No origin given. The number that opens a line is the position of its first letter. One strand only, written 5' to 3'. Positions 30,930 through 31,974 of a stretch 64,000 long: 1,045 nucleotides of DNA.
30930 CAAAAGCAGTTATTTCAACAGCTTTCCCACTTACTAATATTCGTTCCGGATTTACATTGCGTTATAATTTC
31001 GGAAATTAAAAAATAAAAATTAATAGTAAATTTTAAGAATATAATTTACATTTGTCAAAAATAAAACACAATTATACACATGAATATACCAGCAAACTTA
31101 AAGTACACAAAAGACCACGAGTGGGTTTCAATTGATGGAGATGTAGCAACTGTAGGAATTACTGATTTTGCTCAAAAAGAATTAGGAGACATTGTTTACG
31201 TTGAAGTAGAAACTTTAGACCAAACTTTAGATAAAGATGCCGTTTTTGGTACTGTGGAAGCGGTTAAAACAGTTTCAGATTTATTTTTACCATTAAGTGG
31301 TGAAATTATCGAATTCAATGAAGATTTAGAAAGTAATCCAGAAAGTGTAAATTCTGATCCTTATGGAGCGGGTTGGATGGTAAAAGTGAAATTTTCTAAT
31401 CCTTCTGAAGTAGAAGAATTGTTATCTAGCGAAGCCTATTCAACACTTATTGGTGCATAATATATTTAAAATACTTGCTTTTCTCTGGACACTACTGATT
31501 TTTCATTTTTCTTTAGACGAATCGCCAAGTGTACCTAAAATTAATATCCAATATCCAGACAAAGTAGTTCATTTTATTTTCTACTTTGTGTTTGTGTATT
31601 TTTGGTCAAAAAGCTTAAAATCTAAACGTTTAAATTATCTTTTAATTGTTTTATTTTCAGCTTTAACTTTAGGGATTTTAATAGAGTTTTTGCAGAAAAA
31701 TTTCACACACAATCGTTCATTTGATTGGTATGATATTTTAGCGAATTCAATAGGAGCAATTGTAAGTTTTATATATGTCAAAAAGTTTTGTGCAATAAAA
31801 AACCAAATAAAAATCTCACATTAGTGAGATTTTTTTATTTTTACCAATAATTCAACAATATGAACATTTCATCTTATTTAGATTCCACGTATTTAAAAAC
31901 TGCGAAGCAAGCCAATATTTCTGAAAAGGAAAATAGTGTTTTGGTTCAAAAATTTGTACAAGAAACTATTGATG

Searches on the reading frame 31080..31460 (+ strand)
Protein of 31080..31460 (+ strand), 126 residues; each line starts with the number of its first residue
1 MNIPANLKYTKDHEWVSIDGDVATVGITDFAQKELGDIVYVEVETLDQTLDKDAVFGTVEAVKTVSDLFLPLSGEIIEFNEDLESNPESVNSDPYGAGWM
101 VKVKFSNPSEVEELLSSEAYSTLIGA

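Call 11: search_protein_families(library=pfam, proteins=[window:31080-31460:+], max_evalue=0.001)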
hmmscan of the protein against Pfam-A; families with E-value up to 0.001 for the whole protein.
window:31080-31460:+ (126 aa): 1 family
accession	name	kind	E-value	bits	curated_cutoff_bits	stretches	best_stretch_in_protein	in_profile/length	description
PF01597.25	GCV_H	-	9e-43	145.5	22.2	1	7-123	1-118/122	Glycine cleavage H-protein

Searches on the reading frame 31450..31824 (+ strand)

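Call 11: search_protein_families(library=pfam, proteins=[window:31450-31824:+], max_evalue=0.001)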
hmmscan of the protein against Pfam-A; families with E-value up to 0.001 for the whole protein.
window:31450-31824:+ (124 aa): 1 family
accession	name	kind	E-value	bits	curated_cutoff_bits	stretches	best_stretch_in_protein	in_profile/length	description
PF04892.17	VanZ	-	5.6e-09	37.1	30.1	1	33-111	53-123/126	VanZ like family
